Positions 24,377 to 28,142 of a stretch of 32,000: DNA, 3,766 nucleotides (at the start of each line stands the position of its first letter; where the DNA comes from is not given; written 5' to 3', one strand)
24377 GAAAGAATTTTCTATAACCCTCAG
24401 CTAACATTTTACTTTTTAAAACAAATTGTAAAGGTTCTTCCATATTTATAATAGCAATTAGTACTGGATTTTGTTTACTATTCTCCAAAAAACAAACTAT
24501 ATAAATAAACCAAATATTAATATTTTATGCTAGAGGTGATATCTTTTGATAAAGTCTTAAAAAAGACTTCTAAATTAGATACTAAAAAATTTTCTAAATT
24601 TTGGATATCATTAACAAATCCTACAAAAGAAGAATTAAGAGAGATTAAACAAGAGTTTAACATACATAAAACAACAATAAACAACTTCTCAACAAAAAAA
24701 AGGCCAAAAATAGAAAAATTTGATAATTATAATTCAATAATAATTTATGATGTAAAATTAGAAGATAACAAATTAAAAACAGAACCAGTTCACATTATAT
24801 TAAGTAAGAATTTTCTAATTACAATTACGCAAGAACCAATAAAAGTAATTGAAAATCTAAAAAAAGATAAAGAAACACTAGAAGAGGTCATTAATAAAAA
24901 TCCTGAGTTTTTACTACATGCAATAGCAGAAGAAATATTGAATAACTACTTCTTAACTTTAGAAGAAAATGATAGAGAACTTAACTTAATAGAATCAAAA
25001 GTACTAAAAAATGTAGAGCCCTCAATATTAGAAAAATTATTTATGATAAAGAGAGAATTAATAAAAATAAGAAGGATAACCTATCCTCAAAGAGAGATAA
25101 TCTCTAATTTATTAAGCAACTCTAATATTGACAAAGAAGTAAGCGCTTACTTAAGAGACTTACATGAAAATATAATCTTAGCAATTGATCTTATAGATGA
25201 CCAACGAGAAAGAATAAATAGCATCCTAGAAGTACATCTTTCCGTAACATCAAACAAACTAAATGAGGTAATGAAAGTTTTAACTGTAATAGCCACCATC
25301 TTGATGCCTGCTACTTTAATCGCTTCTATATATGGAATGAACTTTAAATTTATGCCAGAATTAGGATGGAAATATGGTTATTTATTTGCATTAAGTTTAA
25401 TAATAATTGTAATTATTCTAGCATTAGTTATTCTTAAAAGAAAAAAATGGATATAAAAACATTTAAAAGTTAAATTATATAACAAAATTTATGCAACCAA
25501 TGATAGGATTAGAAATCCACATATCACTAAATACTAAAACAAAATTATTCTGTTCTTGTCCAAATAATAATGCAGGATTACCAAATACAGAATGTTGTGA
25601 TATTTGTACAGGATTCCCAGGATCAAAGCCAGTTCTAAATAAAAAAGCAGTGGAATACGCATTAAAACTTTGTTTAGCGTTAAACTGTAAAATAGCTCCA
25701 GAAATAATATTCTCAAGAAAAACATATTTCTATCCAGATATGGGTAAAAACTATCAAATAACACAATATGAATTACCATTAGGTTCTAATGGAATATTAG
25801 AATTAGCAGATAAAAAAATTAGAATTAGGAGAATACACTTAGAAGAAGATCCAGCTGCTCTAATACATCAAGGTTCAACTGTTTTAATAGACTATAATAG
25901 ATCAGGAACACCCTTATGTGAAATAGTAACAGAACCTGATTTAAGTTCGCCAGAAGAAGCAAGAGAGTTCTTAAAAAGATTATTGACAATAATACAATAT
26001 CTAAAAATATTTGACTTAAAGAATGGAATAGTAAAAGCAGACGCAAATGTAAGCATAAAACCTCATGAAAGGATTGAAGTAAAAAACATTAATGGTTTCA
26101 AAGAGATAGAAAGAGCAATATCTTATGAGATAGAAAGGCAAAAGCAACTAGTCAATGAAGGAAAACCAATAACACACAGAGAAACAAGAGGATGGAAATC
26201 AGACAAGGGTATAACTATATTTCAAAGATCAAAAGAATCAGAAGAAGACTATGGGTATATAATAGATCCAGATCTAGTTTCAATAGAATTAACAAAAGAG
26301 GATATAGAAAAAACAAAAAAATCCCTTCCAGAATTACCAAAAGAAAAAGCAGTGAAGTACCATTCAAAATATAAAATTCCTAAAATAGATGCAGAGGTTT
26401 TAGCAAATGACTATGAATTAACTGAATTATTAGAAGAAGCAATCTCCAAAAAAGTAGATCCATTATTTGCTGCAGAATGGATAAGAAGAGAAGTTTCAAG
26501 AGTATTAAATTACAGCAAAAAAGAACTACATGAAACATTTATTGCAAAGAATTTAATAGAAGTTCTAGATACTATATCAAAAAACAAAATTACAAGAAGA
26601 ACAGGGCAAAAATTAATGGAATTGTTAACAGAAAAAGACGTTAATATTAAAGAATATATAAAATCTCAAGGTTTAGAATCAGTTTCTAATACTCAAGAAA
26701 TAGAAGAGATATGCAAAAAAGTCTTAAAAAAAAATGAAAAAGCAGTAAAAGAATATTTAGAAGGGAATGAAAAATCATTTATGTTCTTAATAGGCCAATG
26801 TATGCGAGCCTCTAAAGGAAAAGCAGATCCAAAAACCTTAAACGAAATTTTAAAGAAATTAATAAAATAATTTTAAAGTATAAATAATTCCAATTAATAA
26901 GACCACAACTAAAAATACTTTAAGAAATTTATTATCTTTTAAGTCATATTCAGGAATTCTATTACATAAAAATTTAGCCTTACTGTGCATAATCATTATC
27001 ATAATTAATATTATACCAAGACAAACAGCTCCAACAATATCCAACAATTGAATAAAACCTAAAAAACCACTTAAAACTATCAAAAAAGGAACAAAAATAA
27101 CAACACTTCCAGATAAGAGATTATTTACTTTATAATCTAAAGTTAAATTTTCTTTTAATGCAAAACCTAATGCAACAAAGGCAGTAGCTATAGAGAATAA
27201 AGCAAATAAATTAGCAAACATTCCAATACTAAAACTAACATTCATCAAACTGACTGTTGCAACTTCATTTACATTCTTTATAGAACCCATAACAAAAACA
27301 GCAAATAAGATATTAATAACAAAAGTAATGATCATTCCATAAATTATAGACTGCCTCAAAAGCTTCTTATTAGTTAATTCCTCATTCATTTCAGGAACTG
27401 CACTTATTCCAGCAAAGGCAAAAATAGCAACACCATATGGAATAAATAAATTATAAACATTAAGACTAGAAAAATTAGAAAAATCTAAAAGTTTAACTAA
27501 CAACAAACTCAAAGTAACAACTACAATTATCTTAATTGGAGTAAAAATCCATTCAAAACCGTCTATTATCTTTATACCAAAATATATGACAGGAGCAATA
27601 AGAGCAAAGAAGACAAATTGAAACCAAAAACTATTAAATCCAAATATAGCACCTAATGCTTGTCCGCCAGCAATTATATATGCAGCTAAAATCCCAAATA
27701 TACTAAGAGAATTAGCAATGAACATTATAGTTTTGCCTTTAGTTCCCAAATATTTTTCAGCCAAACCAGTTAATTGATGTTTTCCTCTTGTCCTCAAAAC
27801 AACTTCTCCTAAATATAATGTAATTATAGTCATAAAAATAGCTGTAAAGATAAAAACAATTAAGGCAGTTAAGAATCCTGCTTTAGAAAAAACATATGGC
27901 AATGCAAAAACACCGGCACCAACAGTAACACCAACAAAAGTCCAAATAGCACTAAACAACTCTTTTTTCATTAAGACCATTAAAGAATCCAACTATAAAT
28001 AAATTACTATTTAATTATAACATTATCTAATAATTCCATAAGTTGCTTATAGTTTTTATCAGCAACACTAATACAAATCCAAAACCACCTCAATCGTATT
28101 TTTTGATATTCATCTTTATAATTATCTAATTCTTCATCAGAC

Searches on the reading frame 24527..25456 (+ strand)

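Call 67: search_protein_families(library=pfam, proteins=[window:24527-25456:+], max_evalue=0.001)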
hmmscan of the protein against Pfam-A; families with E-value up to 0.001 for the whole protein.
window:24527-25456:+ (309 aa): 1 family
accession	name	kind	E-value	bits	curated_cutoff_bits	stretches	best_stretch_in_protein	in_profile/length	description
PF01544.23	CorA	-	2.6e-71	240.8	27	1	26-304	6-289/292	CorA-like Mg2+ transporter protein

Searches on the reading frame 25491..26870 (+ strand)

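Call 67: search_protein_families(library=pfam, proteins=[window:25491-26870:+], max_evalue=0.001)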
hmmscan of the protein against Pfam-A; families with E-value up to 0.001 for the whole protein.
window:25491-26870:+ (459 aa): 2 families
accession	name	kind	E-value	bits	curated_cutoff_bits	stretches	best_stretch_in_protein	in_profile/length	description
PF02934.20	GatB_N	-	4.4e-99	331.6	23.4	1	4-272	2-276/277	GatB/GatE catalytic domain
PF02637.23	GatB_Yqey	-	4e-36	124.6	27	1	313-458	2-148/148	GatB domain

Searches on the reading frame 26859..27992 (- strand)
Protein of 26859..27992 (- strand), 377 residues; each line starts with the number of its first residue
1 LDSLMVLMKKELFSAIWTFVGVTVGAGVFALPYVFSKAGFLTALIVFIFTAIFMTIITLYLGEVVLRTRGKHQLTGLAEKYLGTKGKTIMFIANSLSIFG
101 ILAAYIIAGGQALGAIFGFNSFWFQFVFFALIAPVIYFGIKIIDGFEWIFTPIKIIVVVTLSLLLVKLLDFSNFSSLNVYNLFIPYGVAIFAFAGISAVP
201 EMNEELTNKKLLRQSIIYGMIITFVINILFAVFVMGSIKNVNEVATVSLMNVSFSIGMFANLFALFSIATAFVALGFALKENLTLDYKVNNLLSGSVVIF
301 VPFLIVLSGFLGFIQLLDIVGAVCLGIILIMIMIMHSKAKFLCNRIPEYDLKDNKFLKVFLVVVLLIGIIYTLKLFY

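Call 3: search_protein_families(library=pfam, proteins=[window:26859-27992:-], max_evalue=1)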
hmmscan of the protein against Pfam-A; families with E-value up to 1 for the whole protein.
window:26859-27992:- (377 aa): 3 families
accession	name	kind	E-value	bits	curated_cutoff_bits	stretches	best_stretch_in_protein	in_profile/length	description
PF03222.19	Trp_Tyr_perm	-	3.1e-27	96.1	22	1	9-370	2-391/393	Tryptophan/tyrosine permease family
PF01490.24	Aa_trans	-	2.9e-12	46.4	25.6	1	12-371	5-403/410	Transmembrane amino acid transporter protein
PF00324.27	AA_permease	-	0.027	13.6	24.6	1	17-258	4-277/470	Amino acid permease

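Call 4: search_protein_families(library=ncbifam, proteins=[window:26859-27992:-], max_evalue=1)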
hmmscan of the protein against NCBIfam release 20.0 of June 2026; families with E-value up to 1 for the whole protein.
window:26859-27992:- (377 aa): 3 families
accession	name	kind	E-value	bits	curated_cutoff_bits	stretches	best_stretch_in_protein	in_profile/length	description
TIGR00837.1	araaP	subfamily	1.3e-24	87.3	350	1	20-362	7-378/381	aromatic amino acid transporter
NF011711.0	PRK15132.1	equivalog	6.4e-12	45.2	482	1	8-369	1-385/403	tyrosine transporter TyrP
NF007789.0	PRK10483.1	equivalog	0.0042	16.4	515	1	11-342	12-375/414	tryptophan permease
